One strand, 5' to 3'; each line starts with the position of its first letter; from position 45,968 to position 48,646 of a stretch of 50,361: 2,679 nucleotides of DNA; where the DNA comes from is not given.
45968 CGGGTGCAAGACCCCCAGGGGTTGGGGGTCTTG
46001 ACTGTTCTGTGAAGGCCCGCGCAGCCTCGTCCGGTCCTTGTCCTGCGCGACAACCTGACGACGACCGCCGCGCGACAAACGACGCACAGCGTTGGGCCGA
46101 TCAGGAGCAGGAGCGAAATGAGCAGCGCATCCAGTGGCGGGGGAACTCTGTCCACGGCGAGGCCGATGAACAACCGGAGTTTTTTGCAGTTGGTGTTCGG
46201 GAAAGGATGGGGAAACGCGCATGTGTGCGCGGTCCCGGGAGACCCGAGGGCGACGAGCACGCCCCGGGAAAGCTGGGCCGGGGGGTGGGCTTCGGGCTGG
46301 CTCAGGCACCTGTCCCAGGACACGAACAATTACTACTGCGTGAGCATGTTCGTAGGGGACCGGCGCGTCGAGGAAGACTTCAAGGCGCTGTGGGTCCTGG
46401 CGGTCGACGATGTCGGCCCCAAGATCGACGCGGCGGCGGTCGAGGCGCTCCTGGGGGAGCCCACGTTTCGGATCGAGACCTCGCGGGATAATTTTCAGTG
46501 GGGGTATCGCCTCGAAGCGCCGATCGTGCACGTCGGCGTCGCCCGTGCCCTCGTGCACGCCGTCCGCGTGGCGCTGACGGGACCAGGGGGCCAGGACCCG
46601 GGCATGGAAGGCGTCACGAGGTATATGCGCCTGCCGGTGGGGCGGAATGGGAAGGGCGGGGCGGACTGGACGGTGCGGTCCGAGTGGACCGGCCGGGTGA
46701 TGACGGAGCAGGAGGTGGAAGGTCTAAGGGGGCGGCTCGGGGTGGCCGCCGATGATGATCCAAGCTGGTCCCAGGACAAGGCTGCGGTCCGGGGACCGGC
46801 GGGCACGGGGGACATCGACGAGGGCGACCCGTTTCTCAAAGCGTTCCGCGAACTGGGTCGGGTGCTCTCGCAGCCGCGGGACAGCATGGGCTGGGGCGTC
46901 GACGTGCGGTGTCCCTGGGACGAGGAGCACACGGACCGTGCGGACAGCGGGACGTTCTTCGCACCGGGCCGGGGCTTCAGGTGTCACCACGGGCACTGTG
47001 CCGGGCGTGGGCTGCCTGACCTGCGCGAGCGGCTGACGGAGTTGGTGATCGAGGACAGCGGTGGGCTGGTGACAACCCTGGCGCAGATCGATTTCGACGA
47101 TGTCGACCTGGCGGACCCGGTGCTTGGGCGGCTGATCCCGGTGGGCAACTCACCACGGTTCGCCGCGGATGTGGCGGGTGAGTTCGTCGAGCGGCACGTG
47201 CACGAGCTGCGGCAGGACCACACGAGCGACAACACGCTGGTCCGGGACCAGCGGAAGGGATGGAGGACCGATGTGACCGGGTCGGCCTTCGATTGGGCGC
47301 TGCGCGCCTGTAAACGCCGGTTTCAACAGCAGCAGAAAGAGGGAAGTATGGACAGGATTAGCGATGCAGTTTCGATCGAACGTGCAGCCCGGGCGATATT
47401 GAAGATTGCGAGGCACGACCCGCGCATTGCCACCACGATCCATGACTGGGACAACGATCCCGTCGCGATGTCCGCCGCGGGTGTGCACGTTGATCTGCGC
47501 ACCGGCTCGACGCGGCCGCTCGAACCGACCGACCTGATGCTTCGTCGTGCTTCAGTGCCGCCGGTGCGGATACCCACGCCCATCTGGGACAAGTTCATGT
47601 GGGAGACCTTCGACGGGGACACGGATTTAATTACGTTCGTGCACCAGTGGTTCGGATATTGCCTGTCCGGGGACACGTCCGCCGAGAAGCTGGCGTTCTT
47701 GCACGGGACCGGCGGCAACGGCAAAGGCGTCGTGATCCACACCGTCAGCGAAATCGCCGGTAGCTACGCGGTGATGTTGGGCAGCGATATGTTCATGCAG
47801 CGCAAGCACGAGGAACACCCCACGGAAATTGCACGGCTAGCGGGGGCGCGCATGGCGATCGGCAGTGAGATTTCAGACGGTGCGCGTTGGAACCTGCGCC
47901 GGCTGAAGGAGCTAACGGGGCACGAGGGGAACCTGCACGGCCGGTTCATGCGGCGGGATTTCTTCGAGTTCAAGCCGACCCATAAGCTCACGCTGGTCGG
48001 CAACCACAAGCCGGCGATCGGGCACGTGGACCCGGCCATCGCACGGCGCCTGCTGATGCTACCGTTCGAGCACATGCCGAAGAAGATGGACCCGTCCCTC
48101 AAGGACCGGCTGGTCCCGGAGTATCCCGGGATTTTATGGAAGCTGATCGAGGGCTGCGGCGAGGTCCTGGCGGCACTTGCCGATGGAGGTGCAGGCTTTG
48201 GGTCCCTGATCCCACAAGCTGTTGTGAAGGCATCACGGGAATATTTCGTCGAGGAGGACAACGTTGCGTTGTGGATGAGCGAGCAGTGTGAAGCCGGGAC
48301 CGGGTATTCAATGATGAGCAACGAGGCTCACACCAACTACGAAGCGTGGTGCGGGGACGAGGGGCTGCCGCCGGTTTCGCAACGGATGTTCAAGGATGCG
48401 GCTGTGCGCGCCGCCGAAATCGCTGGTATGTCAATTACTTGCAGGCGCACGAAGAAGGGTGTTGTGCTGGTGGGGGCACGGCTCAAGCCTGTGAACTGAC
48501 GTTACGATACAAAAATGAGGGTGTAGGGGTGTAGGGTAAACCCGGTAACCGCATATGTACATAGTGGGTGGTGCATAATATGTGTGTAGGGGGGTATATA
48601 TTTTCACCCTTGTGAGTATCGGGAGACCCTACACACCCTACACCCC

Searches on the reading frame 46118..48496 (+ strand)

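Call 97: search_protein_families(library=pfam, proteins=[window:46118-48496:+], max_evalue=0.001)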
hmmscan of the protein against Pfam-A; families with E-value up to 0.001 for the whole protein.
window:46118-48496:+ (793 aa): 1 family
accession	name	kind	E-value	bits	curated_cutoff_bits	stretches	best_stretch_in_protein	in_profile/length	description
PF08706.16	D5_N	-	3.8e-07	30.9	22.4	1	371-498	19-144/145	D5 N terminal like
